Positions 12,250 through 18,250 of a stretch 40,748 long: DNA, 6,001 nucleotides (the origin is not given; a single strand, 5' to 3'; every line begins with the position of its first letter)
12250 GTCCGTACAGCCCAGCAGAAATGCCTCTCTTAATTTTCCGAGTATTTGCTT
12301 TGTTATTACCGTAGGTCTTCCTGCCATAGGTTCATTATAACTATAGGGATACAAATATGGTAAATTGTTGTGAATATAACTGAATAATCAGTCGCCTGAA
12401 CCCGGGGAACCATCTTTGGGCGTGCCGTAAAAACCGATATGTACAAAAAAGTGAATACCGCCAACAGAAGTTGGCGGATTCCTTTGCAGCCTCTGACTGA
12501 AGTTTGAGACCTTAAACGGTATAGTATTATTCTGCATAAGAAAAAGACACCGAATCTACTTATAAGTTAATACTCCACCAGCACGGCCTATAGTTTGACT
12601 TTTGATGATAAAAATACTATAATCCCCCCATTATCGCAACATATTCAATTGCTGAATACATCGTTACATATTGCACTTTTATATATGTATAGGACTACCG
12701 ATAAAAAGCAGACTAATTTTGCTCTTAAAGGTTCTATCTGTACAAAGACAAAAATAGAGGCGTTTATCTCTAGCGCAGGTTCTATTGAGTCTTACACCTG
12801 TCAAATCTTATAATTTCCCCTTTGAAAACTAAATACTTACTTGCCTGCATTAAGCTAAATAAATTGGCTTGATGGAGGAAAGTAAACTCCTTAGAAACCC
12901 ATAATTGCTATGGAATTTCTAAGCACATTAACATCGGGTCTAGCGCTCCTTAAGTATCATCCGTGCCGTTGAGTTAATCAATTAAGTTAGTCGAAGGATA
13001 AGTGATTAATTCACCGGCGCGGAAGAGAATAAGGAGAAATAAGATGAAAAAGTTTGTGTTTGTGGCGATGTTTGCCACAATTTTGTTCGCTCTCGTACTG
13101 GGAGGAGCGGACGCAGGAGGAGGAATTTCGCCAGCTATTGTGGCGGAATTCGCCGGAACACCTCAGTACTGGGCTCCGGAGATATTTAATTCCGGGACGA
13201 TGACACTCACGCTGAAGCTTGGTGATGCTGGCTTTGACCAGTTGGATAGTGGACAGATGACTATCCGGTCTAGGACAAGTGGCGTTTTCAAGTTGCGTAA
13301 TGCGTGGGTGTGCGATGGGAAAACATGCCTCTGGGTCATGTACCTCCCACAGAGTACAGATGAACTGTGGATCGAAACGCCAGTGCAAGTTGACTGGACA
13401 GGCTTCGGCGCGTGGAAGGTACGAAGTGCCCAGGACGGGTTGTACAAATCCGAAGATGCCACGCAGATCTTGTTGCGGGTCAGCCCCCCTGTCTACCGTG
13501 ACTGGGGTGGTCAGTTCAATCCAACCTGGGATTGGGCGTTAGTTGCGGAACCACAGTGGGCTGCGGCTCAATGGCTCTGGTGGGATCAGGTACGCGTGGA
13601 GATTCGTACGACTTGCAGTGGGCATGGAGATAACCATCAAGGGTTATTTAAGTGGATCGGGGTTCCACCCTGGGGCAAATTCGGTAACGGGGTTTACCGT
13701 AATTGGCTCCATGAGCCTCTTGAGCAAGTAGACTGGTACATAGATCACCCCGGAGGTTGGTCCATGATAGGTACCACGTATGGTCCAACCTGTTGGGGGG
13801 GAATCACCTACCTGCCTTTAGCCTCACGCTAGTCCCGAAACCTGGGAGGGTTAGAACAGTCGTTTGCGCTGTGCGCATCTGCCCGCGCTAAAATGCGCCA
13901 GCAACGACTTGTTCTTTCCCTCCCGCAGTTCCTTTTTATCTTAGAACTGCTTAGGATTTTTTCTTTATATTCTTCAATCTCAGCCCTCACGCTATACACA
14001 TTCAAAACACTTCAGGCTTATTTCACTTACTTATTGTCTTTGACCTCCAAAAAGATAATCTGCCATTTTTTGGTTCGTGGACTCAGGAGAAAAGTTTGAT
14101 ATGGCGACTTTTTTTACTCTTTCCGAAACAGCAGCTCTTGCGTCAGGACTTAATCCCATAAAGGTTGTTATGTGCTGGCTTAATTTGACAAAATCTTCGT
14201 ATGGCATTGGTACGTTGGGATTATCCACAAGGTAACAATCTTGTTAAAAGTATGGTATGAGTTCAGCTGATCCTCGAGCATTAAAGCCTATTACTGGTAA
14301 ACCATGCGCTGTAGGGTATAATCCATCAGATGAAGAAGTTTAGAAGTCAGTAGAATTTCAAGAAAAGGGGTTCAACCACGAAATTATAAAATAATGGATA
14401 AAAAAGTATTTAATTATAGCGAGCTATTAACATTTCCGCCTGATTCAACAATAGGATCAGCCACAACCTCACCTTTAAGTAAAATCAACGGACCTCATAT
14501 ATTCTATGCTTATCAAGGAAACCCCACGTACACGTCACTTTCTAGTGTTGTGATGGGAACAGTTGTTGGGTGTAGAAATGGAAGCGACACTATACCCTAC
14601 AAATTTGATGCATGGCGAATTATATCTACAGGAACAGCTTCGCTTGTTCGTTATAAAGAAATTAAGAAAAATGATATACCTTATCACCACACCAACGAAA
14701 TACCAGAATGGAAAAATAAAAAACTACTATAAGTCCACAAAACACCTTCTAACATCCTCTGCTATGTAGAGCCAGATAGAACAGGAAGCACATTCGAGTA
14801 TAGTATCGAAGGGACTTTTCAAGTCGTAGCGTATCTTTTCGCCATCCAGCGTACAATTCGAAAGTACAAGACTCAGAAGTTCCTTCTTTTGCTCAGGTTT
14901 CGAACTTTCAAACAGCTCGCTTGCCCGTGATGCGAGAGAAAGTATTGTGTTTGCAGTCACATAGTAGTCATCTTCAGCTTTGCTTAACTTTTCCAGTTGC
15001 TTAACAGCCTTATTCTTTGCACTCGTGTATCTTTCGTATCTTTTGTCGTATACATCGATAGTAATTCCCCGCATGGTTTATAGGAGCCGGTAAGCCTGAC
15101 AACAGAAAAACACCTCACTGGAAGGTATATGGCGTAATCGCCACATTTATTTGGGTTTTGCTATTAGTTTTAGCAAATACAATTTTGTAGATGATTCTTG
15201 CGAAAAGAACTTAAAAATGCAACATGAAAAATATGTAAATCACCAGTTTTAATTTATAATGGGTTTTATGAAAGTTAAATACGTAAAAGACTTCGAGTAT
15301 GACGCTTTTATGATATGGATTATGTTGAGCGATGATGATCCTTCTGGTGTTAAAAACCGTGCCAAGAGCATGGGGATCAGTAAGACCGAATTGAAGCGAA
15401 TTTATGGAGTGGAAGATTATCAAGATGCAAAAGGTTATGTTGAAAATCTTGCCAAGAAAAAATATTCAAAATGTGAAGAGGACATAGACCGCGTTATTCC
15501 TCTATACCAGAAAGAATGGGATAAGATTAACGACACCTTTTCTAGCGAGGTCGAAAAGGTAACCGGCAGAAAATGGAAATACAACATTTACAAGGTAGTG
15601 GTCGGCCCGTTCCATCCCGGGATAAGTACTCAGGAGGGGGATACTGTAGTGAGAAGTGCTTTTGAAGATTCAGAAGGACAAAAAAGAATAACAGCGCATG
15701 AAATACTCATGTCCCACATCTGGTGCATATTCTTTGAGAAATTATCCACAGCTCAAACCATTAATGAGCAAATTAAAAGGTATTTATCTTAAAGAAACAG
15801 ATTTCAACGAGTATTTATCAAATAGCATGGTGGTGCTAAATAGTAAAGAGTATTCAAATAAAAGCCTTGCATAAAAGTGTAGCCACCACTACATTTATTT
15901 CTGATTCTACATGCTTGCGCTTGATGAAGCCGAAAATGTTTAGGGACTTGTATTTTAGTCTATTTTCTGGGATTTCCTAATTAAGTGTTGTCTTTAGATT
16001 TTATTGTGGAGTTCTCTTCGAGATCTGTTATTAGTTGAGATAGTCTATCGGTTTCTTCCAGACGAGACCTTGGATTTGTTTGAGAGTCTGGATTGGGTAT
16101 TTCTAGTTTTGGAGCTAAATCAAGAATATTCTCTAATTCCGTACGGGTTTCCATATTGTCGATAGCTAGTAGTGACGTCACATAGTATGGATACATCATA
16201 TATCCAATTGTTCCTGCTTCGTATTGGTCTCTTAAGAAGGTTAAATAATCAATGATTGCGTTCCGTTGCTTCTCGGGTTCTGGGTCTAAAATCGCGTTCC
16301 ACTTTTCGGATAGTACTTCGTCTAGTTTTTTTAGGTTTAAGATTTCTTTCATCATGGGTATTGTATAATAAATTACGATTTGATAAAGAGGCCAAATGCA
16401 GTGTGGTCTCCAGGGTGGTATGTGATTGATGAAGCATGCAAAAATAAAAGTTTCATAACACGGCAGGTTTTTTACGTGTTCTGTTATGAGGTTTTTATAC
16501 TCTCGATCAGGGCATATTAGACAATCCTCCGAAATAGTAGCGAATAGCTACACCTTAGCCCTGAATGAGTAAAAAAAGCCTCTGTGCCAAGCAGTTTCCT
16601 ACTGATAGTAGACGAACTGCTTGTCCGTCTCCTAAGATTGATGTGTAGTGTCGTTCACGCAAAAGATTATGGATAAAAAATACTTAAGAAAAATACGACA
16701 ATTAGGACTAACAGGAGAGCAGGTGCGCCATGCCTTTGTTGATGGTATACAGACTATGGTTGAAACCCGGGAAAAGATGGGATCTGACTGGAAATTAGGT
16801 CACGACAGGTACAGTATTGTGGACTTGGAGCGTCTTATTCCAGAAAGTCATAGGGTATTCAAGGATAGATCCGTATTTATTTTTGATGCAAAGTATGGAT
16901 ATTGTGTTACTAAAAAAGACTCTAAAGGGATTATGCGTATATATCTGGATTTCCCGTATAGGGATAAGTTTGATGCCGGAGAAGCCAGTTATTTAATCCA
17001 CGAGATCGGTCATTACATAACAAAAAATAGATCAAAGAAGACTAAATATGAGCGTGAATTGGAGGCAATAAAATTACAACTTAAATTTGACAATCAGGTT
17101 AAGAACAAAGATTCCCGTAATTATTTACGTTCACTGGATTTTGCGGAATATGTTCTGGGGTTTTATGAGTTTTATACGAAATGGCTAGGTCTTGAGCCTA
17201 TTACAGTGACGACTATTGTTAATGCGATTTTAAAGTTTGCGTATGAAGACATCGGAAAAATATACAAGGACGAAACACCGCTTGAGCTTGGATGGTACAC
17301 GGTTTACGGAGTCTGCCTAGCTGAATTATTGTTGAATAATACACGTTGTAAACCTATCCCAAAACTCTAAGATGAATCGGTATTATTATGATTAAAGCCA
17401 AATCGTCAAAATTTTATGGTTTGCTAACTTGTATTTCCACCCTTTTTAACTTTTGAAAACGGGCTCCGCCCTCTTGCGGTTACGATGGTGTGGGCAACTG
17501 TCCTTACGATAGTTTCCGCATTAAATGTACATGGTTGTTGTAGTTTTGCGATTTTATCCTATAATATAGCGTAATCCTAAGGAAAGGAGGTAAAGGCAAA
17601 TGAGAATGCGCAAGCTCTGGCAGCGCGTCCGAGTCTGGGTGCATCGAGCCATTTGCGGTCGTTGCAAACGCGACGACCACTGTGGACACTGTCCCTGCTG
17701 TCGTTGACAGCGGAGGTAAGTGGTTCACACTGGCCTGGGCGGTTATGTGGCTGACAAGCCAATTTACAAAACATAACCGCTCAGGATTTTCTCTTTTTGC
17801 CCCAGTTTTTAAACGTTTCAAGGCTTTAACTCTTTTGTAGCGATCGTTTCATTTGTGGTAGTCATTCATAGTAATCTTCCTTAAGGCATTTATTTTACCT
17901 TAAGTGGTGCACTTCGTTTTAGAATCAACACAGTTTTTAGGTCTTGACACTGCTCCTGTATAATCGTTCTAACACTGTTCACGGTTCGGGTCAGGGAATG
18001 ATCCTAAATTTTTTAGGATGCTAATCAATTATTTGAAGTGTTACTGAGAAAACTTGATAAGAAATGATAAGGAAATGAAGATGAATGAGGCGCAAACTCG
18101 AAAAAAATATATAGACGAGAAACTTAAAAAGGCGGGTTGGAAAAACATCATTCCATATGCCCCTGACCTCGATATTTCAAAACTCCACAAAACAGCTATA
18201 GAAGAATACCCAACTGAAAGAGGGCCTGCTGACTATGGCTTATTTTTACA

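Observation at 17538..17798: Unannotated 35-aa cysteine-rich peptide gene with its own promoter, SD and terminator (copy A), just upstream of the type I R-M operon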

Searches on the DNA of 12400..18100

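Call 22: search_rna_families(source=window, start=12400, end=18100, threshold=evalue, max_evalue=5)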
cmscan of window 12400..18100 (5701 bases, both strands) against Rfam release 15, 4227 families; matches with E-value up to 5: 2.
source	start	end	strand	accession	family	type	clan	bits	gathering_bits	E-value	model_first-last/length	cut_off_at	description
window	14434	14466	-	RF04308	HCV_SL2531-SL2549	Cis-reg;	-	20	56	0.93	30-62/72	no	Hepatitis C virus stem-loop SL2531 and SL2549AU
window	15503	15547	-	RF03884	mir-725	Gene; miRNA;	-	19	76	3.2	1-56/56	no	mir-725 microRNA precursor family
